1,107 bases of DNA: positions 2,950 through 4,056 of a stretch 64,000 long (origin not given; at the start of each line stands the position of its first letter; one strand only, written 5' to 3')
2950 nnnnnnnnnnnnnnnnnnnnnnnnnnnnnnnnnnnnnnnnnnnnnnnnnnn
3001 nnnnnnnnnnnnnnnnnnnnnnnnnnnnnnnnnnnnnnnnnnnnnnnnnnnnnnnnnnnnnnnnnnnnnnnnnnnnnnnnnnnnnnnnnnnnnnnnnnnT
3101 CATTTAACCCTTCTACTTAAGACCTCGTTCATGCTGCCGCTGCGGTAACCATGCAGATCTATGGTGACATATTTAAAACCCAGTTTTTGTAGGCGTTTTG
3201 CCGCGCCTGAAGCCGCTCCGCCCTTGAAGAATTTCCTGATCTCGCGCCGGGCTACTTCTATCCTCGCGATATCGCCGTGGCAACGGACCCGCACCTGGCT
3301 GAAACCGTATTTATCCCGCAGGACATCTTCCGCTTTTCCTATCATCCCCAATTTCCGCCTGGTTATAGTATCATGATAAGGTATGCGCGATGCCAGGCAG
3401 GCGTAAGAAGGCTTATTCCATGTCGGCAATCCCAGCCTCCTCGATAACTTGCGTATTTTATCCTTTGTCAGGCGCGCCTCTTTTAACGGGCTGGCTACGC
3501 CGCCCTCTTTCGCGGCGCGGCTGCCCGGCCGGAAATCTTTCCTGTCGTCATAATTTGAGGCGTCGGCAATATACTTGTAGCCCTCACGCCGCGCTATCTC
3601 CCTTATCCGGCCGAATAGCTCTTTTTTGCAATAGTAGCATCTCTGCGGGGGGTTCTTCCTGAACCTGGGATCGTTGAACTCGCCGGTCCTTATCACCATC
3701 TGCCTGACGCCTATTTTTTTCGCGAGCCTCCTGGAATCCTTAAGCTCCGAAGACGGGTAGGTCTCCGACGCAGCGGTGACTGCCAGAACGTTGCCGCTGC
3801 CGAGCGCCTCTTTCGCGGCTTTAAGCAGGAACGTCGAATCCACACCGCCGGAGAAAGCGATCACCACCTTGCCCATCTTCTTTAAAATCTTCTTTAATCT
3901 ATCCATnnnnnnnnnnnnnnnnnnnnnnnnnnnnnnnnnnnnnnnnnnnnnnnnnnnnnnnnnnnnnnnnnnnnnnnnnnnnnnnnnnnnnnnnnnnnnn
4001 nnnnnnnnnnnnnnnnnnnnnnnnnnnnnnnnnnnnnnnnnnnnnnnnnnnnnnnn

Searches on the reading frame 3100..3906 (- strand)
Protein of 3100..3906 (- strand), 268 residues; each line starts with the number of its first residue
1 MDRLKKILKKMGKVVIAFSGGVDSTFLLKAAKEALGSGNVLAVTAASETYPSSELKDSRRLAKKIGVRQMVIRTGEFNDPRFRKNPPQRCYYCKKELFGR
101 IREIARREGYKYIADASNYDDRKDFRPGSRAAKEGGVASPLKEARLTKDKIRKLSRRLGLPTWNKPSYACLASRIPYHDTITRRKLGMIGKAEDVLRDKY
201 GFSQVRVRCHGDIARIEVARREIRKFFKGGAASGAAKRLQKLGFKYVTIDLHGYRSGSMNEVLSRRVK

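Call 4: search_protein_families(library=pfam, proteins=[window:3100-3906:-])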
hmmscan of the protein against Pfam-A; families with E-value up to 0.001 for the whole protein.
window:3100-3906:- (268 aa): 5 families
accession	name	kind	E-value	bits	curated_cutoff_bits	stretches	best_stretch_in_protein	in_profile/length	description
PF02540.23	NAD_synthase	-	1.7e-09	37.6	21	1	6-77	11-84/242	NAD synthase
PF01171.26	ATP_bind_3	-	1.6e-05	25.1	27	0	13-47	1-34/182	PP-loop family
PF00764.25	Arginosuc_synth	-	6.6e-05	23.4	27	1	13-72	1-58/162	Arginosuccinate synthase N-terminal HUP domain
PF06508.19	QueC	-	8e-05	22.7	22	1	13-74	1-60/210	Queuosine biosynthesis protein QueC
PF00733.27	Asn_synthase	-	0.00025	21.3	21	1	12-77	18-84/354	Asparagine synthase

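Call 5: search_protein_families(library=ncbifam, proteins=[window:3100-3906:-])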
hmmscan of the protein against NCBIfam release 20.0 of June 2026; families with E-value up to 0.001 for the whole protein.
window:3100-3906:- (268 aa): 14 families
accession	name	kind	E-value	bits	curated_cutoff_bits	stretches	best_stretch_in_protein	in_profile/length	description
TIGR00268.2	TIGR00268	equivalog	7.7e-103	343.3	150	1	2-260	4-259/259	ATP-dependent sacrificial sulfur transferase LarE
NF010587.0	PRK13980.1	equivalog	1.2e-12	47.6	255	1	5-85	23-105/267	NAD+ synthase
NF010588.0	PRK13981.1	equivalog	2.2e-08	33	479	1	11-74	285-348/546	NAD+ synthase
TIGR00552.1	nadE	equivalog_domain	2.3e-07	30.3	63.65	1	10-77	21-89/251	NAD(+) synthase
NF002048.0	PRK00876.1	subfamily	2.8e-06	26.4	313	1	4-71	31-97/330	NAD(+) synthase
NF010392.0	PRK13820.1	equivalog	5.3e-06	25.7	512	1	11-74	2-64/395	argininosuccinate synthase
TIGR02432.1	lysidine_TilS_N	equivalog_domain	1.2e-05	25.3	93.6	0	13-38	1-26/189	tRNA lysidine(34) synthetase TilS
TIGR03573.1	WbuX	subfamily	2.3e-05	24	203.2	1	9-73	54-121/344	N-acetyl sugar amidotransferase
TIGR00364.1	TIGR00364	equivalog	2.7e-05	23.8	150.3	1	15-73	2-58/201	7-cyano-7-deazaguanine synthase QueC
TIGR00884.1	guaA_Cterm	equivalog_domain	5.1e-05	22.7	338.75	0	5-43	11-47/310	glutamine-hydrolyzing GMP synthase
NF038212.1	argG_rel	exception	0.00012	21.1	425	1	2-72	5-72/381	argininosuccinate synthase-related protein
TIGR00032.1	argG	equivalog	0.00029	20.3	268.2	1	13-71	1-56/394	argininosuccinate synthase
NF001138.1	PRK00143.1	equivalog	0.00042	19.4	284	0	13-73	1-67/345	tRNA 2-thiouridine(34) synthase MnmA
NF001770.0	PRK00509.1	equivalog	0.00058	19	334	1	10-73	3-63/401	argininosuccinate synthase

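Call 26: find_homologous_proteins(query=window:3100-3906:-)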
Query window:3100-3906:- (268 aa): 7990 proteins with E <= 0.001 among 8000 candidates; the best 120 are listed.
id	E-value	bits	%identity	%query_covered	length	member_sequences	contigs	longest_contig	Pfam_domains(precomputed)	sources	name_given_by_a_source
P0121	4.0e-161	552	94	100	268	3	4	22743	PF06508.20,PF01171.27,PF00764.26,PF02540.24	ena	-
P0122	7.8e-150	515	85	100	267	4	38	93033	PF06508.20,PF01171.27,PF02540.24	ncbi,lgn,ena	-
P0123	4.9e-146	503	85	99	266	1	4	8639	PF02540.24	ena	-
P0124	5.4e-145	499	86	98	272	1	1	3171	PF02540.24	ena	-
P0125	9.9e-143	492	83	99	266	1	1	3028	PF01171.27,PF02540.24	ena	-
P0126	3.4e-140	484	84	94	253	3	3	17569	PF06508.20,PF01171.27,PF02540.24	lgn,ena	-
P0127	9.5e-136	469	80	99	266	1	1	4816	PF00733.28,PF06508.20,PF02540.24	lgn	-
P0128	2.3e-135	468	81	96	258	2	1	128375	PF06508.20,PF02540.24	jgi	jgi:uncharacterized protein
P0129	2.6e-135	468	80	99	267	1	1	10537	PF06508.20,PF02540.24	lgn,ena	-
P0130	2.0e-134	465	79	99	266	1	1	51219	PF00733.28,PF06508.20,PF00764.26,PF02540.24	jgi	-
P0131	3.9e-133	461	80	99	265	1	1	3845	PF00733.28,PF06508.20,PF02540.24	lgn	-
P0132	4.9e-132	457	77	99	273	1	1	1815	PF00733.28,PF06508.20,PF02540.24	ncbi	-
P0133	6.5e-131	453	77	99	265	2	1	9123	PF06508.20,PF00764.26,PF02540.24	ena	-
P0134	7.0e-130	450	76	100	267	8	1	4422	PF06508.20,PF02540.24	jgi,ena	-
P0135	4.3e-126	438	75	99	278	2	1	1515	PF00733.28,PF06508.20,PF02540.24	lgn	-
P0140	2.0e-118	412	72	95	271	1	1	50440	PF00733.28,PF06508.20,PF01171.27,PF02540.24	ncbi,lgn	-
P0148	2.3e-111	389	65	99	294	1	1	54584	PF00733.28,PF06508.20,PF01171.27,PF02540.24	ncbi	-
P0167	2.9e-94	333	58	98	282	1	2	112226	PF06508.20,PF02540.24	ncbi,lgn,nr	ncbi:MAG: pyridinium-3,5-biscarboxylic acid mononucleotide sulfurtransferase [Tepidanaerobacteraceae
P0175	9.9e-93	328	58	100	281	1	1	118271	PF06508.20,PF02540.24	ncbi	-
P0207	8.7e-91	322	57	94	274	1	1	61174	PF00733.28,PF06508.20,PF01171.27,PF02540.24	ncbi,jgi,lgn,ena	ncbi:MAG: ATP-dependent sacrificial sulfur transferase LarE [Candidatus Margulisiibacteriota bacteri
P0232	6.3e-90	319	55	100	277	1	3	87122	PF06508.20,PF01171.27,PF00764.26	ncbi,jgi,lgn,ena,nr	ncbi:MAG TPA: ATP-dependent sacrificial sulfur transferase LarE [Candidatus Latescibacteria bacteriu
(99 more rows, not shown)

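Call 27: find_encoding_contigs(protein=P0140, flank=8000, max_places=2)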
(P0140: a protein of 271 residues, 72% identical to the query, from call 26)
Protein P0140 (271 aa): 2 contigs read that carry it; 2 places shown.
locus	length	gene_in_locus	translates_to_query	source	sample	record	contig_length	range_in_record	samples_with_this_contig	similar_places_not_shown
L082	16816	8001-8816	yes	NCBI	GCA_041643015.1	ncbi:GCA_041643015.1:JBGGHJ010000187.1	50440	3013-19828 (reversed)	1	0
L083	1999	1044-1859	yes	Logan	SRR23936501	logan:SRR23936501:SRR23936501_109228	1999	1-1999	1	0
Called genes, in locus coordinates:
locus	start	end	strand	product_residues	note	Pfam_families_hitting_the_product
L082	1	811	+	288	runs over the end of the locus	PF02219:MTHFR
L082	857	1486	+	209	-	PF02965:Met_synt_B12 (weak)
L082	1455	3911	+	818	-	PF02574:S-methyl_trans, PF00809:Pterin_bind, PF03599:CdhD (weak), PF02607:B12-binding_2, PF02310:B12-binding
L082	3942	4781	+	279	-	PF02548:Pantoate_transf, PF01177:Asp_Glu_race (faint)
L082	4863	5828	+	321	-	PF01210:NAD_Gly3P_dh_N (weak), PF02558:ApbA, PF03721:UDPG_MGDP_dh_N (faint), PF08546:ApbA_C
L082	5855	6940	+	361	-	-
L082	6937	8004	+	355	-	PF03054:tRNA_Me_trans, PF20259:tRNA_Me_trans_M, PF20258:tRNA_Me_trans_C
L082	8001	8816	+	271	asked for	PF02540:NAD_synthase, PF00733:Asn_synthase (weak), PF01171:ATP_bind_3 (faint), PF06508:QueC (weak)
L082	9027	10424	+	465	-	PF01171:ATP_bind_3, PF11734:TilS_C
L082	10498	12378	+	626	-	PF00004:AAA, PF07728:AAA_5 (weak), PF17862:AAA_lid_3, PF01434:Peptidase_M41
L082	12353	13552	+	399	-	PF00809:Pterin_bind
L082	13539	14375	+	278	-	PF02457:DAC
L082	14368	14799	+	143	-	-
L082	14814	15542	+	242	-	PF03740:PdxJ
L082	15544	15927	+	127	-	PF01648:ACPS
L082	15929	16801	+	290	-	PF01256:Carb_kinase, PF02110:HK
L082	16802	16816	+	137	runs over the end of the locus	PF11645:PDDEXK_5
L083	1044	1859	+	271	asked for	PF02540:NAD_synthase, PF00733:Asn_synthase (weak), PF01171:ATP_bind_3 (faint), PF06508:QueC (weak)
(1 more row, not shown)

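Call 28: find_encoding_contigs(protein=P0148, flank=8000, max_places=2)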
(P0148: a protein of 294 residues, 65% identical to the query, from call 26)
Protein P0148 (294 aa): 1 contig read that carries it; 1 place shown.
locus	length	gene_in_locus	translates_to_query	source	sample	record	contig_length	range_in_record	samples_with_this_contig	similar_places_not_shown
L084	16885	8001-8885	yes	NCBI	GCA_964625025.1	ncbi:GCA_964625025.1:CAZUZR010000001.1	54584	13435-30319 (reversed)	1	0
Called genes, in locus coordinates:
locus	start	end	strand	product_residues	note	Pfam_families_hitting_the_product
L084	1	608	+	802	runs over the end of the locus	PF02574:S-methyl_trans, PF00809:Pterin_bind, PF03599:CdhD, PF02607:B12-binding_2, PF02310:B12-binding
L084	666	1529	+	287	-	PF02548:Pantoate_transf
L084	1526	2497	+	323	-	PF01210:NAD_Gly3P_dh_N, PF02558:ApbA, PF03721:UDPG_MGDP_dh_N (weak), PF03807:F420_oxidored (weak), PF08546:ApbA_C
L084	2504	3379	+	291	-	PF00175:NAD_binding_1 (weak), PF10418:DHODB_Fe-S_bind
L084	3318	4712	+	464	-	PF14691:Fer4_20, PF01262:AlaDh_PNT_C (faint), PF13738:Pyr_redox_3 (faint), PF01266:DAO (weak), PF01494:FAD_binding_3 (weak), PF07992:Pyr_redox_2, PF13450:NAD_binding_8, PF00070:Pyr_redox (weak)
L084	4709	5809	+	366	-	-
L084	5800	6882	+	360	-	PF04055:Radical_SAM, PF06968:BATS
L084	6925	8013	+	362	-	PF02540:NAD_synthase (weak), PF03054:tRNA_Me_trans, PF24167:DUF7411 (faint), PF20259:tRNA_Me_trans_M, PF20258:tRNA_Me_trans_C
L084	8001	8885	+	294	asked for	PF02540:NAD_synthase, PF00733:Asn_synthase (weak), PF01171:ATP_bind_3 (faint), PF06508:QueC (faint)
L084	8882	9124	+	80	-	-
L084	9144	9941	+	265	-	PF05621:TniB (weak), PF04851:ResIII (faint), PF25201:nSTAND6 (weak), PF13401:AAA_22, PF09848:SLFN-g3_helicase (weak)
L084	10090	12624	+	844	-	PF00933:Glyco_hydro_3, PF01915:Glyco_hydro_3_C, PF07691:PA14, PF14310:Fn3-like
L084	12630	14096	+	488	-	PF01171:ATP_bind_3, PF11734:TilS_C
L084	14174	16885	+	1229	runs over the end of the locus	PF09136:Glucodextran_B (weak), PF05990:DUF900, PF24322:Tle3 (faint)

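Call 29: find_encoding_contigs(protein=P0167, flank=8000, max_places=2)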
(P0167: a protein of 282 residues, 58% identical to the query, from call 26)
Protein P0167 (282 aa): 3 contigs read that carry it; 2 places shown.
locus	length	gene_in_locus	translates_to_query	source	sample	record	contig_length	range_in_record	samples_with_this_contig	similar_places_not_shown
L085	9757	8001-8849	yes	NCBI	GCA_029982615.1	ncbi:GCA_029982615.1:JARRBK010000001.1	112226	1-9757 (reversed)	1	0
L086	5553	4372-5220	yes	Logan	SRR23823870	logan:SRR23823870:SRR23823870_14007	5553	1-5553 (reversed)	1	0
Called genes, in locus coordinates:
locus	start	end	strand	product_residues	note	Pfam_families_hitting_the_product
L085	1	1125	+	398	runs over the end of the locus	PF00438:S-AdoMet_synt_N, PF02772:S-AdoMet_synt_M, PF02773:S-AdoMet_synt_C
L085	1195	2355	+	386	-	PF05384:DegS, PF07730:HisKA_3, PF02518:HATPase_c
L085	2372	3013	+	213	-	PF00072:Response_reg, PF00196:GerE, PF08281:Sigma70_r4_2 (weak)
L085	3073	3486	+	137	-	PF00535:Glycos_transf_2 (weak)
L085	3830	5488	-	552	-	PF07833:Cu_amine_oxidN1, PF00704:Glyco_hydro_18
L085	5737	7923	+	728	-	PF23139:OB_YrrC, PF12826:HHH_2 (weak), PF14520:HHH_5, PF14490:HHH_RecD2, PF13245:AAA_19, PF13604:AAA_30, PF18335:SH3_13, PF13538:UvrD_C_2, +5 more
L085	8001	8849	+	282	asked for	PF02540:NAD_synthase, PF06508:QueC (weak)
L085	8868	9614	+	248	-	PF00731:AIRC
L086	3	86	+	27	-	?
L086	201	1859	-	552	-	PF07833:Cu_amine_oxidN1, PF00704:Glyco_hydro_18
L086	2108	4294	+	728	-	PF23139:OB_YrrC, PF12826:HHH_2 (weak), PF14520:HHH_5, PF14490:HHH_RecD2, PF13245:AAA_19, PF13604:AAA_30, PF18335:SH3_13, PF13538:UvrD_C_2, +5 more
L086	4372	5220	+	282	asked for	PF02540:NAD_synthase, PF06508:QueC (weak)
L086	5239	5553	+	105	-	?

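Call 30: find_encoding_contigs(protein=P0232, flank=8000, max_places=2)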
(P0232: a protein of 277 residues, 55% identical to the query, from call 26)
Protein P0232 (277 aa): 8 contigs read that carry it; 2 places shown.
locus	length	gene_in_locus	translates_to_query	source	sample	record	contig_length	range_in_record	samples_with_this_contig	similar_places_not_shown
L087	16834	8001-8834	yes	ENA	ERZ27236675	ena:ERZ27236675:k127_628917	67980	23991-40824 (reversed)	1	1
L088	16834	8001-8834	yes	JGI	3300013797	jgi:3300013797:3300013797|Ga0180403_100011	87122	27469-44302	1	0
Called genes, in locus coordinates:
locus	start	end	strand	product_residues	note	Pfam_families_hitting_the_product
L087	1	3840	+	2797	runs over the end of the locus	PF13620:CarboxypepD_reg, PF13715:CarbopepD_reg_2 (weak), PF13620:CarboxypepD_reg, PF13715:CarbopepD_reg_2 (weak), PF13620:CarboxypepD_reg, PF13620:CarboxypepD_reg, PF13620:CarboxypepD_reg, PF13860:FlgD_ig, +20 more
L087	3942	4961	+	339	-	-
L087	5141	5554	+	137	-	PF04246:RseC_MucC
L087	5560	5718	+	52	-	PF04945:YHS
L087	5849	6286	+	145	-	PF02082:Rrf2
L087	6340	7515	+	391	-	PF00266:Aminotran_5, PF01041:DegT_DnrJ_EryC1, PF01212:Beta_elim_lyase (weak)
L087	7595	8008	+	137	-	PF01592:NifU_N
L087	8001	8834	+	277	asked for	PF00764:Arginosuc_synth (faint), PF01171:ATP_bind_3 (faint), PF06508:QueC (faint)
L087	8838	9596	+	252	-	PF00731:AIRC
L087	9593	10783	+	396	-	PF01969:Ni_insertion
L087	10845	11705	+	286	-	PF03460:NIR_SIR_ferr, PF01077:NIR_SIR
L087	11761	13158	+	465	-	PF03460:NIR_SIR_ferr, PF01077:NIR_SIR (weak), PF01206:TusA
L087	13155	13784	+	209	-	PF22175:Ogg-HhH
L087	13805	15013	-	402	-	-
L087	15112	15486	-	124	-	PF01041:DegT_DnrJ_EryC1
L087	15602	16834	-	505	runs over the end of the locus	PF00884:Sulfatase, PF01663:Phosphodiest, PF16347:SGSH_C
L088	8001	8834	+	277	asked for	PF00764:Arginosuc_synth (faint), PF01171:ATP_bind_3 (faint), PF06508:QueC (faint)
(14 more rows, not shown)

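Call 52: search_solved_structures(query=window:3100-3906:-, show_alignments=1)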
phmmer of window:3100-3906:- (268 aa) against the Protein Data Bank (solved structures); distinct sequences matched with E-value up to 0.001: 3.
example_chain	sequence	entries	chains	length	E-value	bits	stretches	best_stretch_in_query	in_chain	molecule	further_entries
6b2o_A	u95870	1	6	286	8.6e-55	189.1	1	6-265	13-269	ATP-utilizing enzyme of the PP-loopsuperfamily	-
5udq_A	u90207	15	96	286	3e-54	187.3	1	6-265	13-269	Lactate racemization operon protein LarE | ATP-utilizing enzyme of the PP-loopsuperfamily | Pyridinium-3,5-biscarboxylic acid mononucleotide sulfurtransferase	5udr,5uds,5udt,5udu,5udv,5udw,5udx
8cnz_A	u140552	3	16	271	5.2e-29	104.6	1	10-252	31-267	NAD_synthase domain-containing protein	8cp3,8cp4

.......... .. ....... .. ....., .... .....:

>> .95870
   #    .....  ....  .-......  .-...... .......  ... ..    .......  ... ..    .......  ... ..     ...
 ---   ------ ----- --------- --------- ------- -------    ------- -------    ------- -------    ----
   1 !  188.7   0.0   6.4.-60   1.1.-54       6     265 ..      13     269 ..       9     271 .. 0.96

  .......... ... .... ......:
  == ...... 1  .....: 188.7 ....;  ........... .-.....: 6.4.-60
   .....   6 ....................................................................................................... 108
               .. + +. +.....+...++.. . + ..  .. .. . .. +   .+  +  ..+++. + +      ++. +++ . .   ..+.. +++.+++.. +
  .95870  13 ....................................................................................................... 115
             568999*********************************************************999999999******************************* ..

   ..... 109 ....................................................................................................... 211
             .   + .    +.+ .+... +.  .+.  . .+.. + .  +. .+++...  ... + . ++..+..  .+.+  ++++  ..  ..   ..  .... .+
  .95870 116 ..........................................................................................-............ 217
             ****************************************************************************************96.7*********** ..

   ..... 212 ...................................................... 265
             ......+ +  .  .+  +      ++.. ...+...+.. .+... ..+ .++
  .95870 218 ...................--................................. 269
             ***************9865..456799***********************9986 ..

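Call 53: find_related_loci(query=A3, collection=metagenome_contigs, flank=10000)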
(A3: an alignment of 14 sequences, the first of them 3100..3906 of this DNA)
Query A3 (268 aa) in metagenome_contigs; peptide patterns used: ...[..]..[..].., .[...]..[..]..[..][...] (x = any residue, [..] = any of these).
600 stretches matched a pattern (row limit reached: there are more); 597 encode a relative of the query (tblastn E <= 1e-3); the best 80 are kept; 80 distinct loci.
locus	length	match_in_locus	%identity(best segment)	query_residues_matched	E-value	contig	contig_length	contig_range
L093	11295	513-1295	58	3-264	2e-98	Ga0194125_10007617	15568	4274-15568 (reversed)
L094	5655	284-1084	53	1-268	2e-97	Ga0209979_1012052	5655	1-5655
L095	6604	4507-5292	57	2-265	5e-96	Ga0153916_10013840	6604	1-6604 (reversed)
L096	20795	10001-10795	58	1-263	2e-95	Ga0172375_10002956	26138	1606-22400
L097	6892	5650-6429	58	2-263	6e-95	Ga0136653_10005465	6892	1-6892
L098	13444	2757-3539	57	1-263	9e-95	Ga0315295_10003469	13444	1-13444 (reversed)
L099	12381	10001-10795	58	1-266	5e-95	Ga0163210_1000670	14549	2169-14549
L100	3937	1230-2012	55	1-263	2e-94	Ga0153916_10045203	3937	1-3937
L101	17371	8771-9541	57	1-260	2e-93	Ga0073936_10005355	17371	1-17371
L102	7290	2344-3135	54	3-268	3e-93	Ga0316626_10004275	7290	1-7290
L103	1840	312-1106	55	1-267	4e-98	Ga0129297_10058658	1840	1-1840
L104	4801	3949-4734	57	1-263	2e-93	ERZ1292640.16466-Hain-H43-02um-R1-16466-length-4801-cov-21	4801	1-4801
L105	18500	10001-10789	55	1-264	3e-93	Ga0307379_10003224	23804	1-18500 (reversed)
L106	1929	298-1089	52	1-266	6e-97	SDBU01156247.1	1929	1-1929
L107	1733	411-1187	54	1-263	9e-98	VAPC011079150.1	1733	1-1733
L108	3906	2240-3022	55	1-263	5e-93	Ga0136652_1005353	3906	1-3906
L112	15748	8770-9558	51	1-264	3e-91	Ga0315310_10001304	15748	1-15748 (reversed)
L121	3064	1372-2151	53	3-263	1e-90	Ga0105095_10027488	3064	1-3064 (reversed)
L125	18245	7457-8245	51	1-264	2e-88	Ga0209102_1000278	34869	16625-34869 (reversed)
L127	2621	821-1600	54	4-264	1e-90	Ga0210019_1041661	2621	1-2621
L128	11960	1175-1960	53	1-263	3e-88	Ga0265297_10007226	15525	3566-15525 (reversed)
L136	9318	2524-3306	51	3-264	4e-87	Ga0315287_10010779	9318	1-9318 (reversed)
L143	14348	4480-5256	53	1-264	1e-86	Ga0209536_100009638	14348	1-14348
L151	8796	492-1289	51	1-267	2e-85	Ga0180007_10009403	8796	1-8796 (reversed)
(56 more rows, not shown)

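Call 58: find_encoding_contigs(protein=P0207, flank=7000, max_places=1)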
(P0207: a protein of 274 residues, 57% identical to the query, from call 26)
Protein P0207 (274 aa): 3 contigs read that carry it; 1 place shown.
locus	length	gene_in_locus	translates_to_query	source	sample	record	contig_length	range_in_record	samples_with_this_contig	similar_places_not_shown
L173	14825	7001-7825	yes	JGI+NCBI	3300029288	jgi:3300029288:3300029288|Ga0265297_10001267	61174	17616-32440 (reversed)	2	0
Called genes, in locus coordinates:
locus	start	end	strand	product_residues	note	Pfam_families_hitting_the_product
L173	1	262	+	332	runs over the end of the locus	PF00586:AIRS, PF02769:AIRS_C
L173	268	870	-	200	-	PF01797:Y1_Tnp (faint)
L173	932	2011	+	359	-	PF00180:Iso_dh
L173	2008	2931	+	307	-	PF00056:Ldh_1_N, PF02866:Ldh_1_C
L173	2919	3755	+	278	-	PF05681:Fumerase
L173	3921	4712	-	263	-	-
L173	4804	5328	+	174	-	PF05683:Fumerase_C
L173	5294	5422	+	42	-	-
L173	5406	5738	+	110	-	PF00085:Thioredoxin, PF14595:Thioredoxin_9 (weak), PF13098:Thioredoxin_2, PF13905:Thioredoxin_8 (faint)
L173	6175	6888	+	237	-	PF00266:Aminotran_5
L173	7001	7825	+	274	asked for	PF00733:Asn_synthase, PF02540:NAD_synthase, PF01171:ATP_bind_3 (weak), PF06508:QueC (weak)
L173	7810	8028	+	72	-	PF01106:NifU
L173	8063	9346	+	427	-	PF00202:Aminotran_3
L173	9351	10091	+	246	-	PF08032:SpoU_sub_bind, PF00588:SpoU_methylase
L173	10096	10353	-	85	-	PF03083:MtN3_slv, PF04193:PQ-loop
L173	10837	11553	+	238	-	PF00696:AA_kinase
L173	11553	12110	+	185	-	PF01765:RRF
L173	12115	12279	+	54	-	PF00037:Fer4, PF12797:Fer4_2 (faint), PF12837:Fer4_6 (faint), PF13237:Fer4_10 (weak), PF14697:Fer4_21 (weak), PF12838:Fer4_7, PF13187:Fer4_9, PF00037:Fer4 (weak), +5 more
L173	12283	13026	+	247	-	PF01255:Prenyltransf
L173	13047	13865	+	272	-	PF01148:CTP_transf_1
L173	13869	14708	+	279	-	PF02749:QRPTase_N, PF01729:QRPTase_C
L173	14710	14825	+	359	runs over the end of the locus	PF01926:MMR_HSR1, PF02421:FeoB_N, PF06071:YchF-GTPase_C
